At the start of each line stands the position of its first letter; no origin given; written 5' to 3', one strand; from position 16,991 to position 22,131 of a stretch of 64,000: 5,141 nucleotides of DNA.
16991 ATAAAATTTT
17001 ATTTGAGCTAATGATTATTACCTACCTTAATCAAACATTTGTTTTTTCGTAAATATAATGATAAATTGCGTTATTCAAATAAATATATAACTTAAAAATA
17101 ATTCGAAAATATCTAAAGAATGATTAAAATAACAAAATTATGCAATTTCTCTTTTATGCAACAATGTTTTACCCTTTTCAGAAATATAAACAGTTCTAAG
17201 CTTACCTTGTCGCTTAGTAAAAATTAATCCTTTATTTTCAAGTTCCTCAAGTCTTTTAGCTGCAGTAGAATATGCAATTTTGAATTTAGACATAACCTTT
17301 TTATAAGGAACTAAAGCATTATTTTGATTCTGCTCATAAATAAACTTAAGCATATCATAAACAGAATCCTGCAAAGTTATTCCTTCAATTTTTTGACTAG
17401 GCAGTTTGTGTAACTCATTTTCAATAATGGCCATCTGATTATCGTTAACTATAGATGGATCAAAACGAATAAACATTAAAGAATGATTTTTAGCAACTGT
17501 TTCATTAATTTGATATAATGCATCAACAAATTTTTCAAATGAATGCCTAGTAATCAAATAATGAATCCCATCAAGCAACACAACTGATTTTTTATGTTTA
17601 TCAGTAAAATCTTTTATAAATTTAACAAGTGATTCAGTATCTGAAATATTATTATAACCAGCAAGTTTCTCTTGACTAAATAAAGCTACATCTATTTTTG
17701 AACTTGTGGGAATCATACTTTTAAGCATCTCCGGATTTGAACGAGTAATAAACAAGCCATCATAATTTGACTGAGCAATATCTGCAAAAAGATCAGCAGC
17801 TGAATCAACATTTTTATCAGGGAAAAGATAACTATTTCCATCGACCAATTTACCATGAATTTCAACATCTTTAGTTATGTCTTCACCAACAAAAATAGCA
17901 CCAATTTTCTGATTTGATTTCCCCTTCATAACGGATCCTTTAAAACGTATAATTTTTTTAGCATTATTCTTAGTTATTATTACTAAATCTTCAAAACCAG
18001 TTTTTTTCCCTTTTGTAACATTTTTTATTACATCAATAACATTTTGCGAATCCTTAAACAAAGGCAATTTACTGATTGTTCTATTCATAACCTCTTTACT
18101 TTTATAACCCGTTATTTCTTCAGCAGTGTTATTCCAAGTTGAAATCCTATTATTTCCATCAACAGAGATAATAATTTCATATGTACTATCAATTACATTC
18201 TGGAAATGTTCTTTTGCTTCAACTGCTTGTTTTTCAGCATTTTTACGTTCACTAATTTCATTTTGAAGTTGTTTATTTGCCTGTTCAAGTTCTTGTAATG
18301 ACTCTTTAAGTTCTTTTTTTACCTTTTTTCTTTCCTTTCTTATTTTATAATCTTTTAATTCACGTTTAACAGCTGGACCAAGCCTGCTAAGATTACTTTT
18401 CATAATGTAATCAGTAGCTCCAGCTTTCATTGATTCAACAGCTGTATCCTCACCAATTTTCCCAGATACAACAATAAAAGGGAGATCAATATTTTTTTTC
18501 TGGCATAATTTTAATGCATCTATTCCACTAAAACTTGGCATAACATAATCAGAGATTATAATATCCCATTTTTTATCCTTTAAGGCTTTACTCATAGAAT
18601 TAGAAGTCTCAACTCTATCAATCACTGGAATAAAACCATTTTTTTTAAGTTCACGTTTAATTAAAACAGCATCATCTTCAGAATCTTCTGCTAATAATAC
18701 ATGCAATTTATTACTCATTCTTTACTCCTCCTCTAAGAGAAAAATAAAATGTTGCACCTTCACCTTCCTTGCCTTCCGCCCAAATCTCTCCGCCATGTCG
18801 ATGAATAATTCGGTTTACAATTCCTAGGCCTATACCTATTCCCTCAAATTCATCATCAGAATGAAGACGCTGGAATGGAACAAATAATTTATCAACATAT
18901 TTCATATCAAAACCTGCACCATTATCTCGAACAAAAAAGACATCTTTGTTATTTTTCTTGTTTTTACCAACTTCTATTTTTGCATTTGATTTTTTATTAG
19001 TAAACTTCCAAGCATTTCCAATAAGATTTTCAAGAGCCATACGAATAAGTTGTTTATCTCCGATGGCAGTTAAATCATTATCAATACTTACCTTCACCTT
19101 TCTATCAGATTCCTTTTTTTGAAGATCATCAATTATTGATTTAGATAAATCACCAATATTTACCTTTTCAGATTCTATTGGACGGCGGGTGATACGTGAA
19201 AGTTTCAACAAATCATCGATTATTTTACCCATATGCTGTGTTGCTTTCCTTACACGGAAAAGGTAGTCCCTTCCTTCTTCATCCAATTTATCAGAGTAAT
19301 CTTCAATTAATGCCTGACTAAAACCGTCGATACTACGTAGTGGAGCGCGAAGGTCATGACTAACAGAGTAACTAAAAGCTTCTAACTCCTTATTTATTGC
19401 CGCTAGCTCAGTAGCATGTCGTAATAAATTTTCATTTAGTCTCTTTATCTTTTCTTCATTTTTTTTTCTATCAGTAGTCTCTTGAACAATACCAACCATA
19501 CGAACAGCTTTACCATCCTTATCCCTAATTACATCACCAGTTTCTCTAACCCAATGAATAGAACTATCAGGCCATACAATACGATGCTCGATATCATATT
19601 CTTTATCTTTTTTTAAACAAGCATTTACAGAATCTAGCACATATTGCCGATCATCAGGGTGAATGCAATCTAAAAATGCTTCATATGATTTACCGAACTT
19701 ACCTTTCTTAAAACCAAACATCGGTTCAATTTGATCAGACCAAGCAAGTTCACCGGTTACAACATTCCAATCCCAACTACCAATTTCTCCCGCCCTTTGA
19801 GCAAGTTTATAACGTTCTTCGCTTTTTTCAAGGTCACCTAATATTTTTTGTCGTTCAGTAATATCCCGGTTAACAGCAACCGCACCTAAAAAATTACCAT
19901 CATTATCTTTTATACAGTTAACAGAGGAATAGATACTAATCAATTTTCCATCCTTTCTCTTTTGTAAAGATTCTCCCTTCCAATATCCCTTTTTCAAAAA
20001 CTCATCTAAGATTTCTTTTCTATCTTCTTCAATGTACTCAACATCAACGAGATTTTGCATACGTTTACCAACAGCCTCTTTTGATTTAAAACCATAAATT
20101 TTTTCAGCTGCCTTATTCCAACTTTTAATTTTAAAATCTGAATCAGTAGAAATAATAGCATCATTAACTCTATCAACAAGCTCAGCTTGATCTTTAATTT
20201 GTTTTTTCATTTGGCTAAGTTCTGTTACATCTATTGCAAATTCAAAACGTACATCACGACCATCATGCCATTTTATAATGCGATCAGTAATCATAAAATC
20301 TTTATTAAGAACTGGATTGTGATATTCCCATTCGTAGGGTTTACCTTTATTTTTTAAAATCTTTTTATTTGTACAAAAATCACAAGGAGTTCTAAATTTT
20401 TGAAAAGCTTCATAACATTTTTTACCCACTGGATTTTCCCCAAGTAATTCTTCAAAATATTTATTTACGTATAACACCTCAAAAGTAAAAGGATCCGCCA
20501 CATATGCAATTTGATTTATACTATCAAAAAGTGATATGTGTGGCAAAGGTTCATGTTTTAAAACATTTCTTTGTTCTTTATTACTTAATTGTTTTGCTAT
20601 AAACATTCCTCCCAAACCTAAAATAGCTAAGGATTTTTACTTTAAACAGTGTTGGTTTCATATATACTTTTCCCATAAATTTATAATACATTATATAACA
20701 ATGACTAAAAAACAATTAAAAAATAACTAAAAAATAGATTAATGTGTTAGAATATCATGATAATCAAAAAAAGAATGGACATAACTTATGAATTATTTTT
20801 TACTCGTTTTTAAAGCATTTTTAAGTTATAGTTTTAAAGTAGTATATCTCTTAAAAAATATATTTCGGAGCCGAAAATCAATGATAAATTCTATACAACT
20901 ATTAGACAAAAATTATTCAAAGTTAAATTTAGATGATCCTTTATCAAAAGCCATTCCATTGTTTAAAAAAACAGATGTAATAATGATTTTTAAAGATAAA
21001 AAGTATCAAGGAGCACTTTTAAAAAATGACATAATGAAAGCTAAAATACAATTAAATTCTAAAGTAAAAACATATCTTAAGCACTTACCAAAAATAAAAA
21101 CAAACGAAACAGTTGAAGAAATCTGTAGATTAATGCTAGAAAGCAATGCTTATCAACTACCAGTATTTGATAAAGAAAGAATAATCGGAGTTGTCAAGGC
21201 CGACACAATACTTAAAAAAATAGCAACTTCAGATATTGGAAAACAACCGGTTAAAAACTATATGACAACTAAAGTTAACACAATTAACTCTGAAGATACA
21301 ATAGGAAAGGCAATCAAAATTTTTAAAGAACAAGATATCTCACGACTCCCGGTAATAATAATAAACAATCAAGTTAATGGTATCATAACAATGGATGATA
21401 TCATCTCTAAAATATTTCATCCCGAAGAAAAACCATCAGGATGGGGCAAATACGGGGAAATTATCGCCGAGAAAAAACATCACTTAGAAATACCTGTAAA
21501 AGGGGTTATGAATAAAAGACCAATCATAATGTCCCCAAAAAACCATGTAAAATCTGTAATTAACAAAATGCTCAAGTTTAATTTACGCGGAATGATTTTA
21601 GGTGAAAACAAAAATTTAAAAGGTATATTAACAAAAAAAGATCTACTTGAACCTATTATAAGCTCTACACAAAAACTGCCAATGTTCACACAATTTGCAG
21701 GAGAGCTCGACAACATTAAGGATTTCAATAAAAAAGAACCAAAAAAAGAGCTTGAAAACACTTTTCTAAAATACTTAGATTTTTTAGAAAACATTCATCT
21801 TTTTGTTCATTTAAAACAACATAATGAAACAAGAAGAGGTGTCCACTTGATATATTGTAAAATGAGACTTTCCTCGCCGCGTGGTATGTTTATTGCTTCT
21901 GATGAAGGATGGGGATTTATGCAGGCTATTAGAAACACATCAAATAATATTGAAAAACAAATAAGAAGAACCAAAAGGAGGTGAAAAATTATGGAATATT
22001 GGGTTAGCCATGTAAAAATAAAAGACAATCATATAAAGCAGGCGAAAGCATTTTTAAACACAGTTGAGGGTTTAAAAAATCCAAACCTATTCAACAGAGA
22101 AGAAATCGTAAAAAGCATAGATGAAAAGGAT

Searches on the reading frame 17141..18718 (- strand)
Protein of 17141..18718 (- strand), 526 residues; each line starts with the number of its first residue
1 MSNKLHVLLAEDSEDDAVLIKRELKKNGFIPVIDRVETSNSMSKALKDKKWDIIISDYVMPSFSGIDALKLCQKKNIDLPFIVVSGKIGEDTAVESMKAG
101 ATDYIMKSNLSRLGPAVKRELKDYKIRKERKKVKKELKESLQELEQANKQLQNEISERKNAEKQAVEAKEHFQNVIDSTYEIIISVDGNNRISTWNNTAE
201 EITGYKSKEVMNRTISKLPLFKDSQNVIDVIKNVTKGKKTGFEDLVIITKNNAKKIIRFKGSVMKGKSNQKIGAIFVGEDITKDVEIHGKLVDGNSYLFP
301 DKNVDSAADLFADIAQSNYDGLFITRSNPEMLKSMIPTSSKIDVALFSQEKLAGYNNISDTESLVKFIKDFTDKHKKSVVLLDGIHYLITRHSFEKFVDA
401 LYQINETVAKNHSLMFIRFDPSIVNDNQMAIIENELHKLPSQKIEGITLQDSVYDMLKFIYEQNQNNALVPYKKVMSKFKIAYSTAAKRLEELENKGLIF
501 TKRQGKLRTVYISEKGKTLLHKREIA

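Call 73: search_protein_families(library=pfam, proteins=[window:17141-18718:-], max_evalue=0.00001)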
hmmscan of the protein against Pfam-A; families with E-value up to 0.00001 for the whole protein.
window:17141-18718:- (526 aa): 4 families
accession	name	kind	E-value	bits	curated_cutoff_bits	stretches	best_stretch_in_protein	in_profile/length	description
PF05763.18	DUF835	-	9.2e-23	81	33.1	1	303-436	4-136/136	Protein of unknown function (DUF835)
PF00072.30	Response_reg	-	9.5e-17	61.6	30.2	1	7-108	1-100/111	Response regulator receiver domain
PF00989.32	PAS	-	1.5e-10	41.5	22.6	1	170-281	1-113/113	PAS fold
PF13426.13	PAS_9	-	1e-09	39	27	1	183-283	5-103/103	PAS domain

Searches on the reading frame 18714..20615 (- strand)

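Call 73: search_protein_families(library=pfam, proteins=[window:18714-20615:-], max_evalue=0.00001)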
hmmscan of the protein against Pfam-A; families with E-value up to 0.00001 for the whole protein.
window:18714-20615:- (634 aa): 7 families
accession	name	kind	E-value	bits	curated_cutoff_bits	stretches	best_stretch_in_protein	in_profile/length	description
PF08447.18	PAS_3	-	1.6e-35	121.7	25.6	2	290-377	2-89/89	PAS fold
PF13426.13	PAS_9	-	4.8e-23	81.8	27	1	152-254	2-103/103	PAS domain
PF02518.31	HATPase_c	-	3.5e-21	76.1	26.4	1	519-628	1-108/111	Histidine kinase-, DNA gyrase B-, and HSP90-like ATPase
PF00512.31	HisKA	-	1.3e-14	54.4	26.9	1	412-476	3-64/66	His Kinase A (phospho-acceptor) domain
PF08448.16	PAS_4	-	4.1e-13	50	23.1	1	147-256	1-109/110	PAS fold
PF00989.32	PAS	-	5.8e-13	49.3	22.6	1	145-252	5-113/113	PAS fold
PF13188.13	PAS_8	-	9.8e-11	41.6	21.8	0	28-82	5-56/65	PAS domain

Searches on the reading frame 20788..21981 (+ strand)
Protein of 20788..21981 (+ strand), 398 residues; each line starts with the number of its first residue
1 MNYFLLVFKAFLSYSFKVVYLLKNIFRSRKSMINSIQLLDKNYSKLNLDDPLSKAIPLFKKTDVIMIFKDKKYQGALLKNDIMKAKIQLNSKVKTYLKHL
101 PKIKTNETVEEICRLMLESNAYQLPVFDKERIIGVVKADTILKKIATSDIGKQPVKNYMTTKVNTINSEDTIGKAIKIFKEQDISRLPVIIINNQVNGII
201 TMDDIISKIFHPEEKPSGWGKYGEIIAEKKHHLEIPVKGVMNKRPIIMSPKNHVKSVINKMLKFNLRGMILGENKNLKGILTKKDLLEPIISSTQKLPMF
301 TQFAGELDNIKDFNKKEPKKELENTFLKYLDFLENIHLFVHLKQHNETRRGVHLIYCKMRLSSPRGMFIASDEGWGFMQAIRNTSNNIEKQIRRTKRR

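Call 73: search_protein_families(library=pfam, proteins=[window:20788-21981:+], max_evalue=0.00001)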
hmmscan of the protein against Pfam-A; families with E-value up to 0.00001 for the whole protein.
window:20788-21981:+ (398 aa): 1 family
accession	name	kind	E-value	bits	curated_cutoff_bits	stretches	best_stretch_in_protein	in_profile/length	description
PF00571.33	CBS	-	7e-33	113.2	24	3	155-209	1-55/57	CBS domain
